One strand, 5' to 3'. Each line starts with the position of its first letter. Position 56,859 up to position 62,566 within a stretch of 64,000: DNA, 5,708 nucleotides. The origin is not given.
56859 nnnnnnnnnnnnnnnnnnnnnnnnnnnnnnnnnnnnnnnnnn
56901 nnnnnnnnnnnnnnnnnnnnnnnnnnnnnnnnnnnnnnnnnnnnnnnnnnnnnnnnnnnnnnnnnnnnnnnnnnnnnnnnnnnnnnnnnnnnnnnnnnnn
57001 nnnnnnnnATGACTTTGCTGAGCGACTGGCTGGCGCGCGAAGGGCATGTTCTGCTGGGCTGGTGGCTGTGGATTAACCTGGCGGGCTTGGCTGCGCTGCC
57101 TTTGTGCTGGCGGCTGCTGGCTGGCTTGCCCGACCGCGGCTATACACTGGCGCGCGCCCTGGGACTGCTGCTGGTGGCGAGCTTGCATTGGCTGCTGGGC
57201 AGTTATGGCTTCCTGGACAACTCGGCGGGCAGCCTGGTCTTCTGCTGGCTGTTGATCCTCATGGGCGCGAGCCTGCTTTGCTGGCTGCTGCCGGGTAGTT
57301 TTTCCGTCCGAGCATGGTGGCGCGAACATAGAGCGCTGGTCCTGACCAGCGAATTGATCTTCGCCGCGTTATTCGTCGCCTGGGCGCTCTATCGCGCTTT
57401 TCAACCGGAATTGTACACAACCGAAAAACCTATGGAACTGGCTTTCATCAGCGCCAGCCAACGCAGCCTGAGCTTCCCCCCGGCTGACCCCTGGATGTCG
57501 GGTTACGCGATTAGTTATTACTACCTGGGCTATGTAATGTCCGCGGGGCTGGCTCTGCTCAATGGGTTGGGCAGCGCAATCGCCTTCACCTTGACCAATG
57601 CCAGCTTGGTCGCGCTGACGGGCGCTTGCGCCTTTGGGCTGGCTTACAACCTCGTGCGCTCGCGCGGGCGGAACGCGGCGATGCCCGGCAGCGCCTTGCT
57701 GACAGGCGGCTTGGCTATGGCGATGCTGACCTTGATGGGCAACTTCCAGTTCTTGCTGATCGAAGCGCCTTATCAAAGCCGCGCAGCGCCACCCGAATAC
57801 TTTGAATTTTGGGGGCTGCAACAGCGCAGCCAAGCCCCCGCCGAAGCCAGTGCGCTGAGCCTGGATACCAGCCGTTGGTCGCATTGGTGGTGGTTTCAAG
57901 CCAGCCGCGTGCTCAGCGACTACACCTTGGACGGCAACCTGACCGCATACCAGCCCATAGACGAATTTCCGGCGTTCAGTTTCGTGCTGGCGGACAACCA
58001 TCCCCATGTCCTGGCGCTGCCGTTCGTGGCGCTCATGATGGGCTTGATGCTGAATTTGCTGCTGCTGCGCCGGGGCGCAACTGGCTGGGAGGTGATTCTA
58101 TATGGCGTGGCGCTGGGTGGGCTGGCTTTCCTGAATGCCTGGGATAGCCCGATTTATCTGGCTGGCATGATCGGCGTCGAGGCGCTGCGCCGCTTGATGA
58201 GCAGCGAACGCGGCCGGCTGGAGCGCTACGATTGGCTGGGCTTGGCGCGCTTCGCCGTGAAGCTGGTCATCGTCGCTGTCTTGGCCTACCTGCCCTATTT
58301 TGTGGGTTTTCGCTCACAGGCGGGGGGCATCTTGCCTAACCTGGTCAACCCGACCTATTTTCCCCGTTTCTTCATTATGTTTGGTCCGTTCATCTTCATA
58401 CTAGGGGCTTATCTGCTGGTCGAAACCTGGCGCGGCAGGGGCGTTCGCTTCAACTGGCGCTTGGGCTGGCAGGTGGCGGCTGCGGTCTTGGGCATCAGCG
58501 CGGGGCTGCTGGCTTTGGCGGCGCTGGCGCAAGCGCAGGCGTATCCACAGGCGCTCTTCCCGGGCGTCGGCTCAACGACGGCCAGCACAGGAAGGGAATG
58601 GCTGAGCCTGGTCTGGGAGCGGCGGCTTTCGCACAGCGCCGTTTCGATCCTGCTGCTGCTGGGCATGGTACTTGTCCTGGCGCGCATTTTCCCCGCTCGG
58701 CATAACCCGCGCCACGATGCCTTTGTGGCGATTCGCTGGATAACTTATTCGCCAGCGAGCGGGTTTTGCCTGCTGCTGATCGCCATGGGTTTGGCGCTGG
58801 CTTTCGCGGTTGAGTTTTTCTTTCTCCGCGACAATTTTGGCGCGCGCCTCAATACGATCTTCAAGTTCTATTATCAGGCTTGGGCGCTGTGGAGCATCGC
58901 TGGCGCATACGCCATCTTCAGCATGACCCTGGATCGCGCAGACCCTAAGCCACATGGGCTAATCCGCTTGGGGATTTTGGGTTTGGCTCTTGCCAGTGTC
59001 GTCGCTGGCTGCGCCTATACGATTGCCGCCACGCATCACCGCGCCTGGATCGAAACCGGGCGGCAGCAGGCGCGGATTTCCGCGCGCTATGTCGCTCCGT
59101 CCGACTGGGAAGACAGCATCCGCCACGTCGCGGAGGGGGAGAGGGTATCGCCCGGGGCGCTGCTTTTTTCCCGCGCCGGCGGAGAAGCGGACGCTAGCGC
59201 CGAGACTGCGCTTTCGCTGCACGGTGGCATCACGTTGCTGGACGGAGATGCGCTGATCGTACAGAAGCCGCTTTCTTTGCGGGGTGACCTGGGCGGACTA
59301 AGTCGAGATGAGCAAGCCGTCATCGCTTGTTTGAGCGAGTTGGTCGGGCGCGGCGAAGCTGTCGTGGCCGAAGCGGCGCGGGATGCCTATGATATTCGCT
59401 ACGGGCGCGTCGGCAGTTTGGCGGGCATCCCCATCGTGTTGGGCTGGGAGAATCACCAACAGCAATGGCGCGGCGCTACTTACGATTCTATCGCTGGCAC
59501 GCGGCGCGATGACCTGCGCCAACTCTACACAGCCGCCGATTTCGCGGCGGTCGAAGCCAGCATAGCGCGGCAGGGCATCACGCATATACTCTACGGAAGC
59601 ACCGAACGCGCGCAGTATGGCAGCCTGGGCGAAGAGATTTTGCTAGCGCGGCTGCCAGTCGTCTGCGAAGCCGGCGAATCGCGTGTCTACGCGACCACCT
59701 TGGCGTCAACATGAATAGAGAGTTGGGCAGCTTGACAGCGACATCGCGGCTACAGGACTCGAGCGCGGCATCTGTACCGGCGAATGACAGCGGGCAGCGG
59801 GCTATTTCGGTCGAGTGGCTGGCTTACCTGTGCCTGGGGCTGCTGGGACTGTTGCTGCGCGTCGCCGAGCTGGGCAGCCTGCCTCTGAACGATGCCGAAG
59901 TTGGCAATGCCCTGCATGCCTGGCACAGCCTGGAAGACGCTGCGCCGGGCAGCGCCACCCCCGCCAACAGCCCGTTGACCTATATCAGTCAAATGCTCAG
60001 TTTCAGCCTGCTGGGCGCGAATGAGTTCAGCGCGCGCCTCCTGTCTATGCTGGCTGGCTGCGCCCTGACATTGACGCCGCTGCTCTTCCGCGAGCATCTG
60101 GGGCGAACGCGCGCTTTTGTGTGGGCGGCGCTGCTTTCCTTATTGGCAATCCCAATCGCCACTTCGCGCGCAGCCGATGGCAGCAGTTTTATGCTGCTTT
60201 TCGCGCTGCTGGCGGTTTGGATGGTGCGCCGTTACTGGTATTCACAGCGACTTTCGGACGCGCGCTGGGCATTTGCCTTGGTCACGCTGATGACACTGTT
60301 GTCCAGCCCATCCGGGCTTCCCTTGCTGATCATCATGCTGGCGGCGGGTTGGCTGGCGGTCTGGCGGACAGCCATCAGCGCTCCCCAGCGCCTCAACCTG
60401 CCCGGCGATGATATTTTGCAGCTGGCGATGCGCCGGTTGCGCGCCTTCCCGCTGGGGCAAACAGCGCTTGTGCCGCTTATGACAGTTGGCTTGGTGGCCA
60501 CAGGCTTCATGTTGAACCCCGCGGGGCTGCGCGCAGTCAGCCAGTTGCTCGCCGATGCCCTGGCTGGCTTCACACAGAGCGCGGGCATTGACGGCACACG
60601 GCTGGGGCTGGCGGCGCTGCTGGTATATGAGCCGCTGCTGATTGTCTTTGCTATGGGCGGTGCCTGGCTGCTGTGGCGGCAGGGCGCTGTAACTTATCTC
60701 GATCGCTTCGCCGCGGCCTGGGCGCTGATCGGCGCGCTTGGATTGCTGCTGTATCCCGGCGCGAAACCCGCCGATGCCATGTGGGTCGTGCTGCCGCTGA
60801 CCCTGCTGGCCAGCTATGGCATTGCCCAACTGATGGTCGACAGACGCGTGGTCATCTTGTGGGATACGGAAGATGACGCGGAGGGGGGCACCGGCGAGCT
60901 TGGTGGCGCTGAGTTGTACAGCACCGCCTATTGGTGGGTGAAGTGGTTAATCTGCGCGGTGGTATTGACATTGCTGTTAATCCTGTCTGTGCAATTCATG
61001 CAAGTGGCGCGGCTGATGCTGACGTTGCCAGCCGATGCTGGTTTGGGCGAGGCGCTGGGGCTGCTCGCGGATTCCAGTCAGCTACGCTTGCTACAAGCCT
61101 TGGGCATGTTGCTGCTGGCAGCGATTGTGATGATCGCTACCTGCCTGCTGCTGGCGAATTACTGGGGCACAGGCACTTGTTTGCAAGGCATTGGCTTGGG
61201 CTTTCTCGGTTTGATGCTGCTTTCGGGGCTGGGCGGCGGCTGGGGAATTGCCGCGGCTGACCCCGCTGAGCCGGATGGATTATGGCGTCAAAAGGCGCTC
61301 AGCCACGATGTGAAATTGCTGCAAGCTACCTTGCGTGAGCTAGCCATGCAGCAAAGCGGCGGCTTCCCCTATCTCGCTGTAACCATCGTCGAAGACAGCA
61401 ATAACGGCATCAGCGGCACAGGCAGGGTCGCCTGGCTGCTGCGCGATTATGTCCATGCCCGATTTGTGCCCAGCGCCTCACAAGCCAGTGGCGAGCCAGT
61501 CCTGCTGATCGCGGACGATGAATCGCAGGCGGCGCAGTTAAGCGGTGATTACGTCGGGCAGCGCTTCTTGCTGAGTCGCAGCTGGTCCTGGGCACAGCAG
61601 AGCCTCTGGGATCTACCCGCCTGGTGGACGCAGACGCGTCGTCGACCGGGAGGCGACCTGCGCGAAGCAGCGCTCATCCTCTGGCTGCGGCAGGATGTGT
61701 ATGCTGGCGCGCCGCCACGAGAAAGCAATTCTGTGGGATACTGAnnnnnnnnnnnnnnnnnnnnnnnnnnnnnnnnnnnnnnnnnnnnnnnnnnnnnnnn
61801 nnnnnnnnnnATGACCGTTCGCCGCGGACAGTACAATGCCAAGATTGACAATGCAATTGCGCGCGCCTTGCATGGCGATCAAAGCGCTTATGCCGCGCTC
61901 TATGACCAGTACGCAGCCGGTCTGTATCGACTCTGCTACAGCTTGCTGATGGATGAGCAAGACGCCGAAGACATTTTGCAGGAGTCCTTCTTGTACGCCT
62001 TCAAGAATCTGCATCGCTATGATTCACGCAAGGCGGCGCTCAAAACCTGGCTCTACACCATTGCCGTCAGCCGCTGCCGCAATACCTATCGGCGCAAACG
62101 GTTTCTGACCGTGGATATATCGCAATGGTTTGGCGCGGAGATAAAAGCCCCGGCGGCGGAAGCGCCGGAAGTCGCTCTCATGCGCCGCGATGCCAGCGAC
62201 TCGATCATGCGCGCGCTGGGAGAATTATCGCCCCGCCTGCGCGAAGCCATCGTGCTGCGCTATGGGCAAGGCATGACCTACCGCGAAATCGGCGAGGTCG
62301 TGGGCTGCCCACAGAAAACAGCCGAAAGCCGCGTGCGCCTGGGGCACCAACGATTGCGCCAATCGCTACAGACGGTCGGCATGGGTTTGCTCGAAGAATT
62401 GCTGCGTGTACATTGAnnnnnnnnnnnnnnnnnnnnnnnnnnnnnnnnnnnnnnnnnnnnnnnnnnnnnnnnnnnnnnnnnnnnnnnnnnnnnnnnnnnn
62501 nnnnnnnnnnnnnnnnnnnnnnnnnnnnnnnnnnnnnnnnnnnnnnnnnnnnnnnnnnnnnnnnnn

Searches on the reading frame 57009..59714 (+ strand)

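Call 13: search_protein_families(library=pfam, proteins=[window:57009-59714:+], max_evalue=0.001)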
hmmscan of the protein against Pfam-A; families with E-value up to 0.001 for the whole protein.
window:57009-59714:+ (901 aa): 1 family
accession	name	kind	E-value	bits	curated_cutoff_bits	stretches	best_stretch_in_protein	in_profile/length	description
PF10060.15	DUF2298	-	4e-91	306.8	27.8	1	56-628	2-488/488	Uncharacterized membrane protein (DUF2298)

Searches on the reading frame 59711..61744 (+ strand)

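Call 13: search_protein_families(library=pfam, proteins=[window:59711-61744:+], max_evalue=0.001)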
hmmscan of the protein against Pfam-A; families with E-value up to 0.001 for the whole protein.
window:59711-61744:+ (677 aa): 1 family
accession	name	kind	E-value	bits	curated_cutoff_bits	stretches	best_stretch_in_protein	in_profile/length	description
PF13231.12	PMT_2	-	6.6e-06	26.9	26.1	1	88-210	4-127/160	Dolichyl-phosphate-mannose-protein mannosyltransferase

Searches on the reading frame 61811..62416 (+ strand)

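Call 13: search_protein_families(library=pfam, proteins=[window:61811-62416:+], max_evalue=0.001)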
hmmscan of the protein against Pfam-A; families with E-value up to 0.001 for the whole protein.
window:61811-62416:+ (201 aa): 5 families
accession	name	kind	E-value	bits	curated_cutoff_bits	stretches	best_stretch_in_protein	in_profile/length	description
PF04542.20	Sigma70_r2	-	2.8e-17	62.7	24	1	30-97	1-69/71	Sigma-70 region 2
PF08281.18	Sigma70_r4_2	-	2e-13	50.2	25.7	1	130-178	2-50/54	Sigma-70, region 4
PF04545.22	Sigma70_r4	-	1.4e-11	44.1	24.1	1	135-184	1-50/50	Sigma-70, region 4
PF07638.17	Sigma70_ECF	-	3.1e-06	27.7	21.1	1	13-186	5-183/185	ECF sigma factor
PF13384.12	HTH_23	-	0.00099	19.3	24.6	0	141-171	4-34/50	Homeodomain-like domain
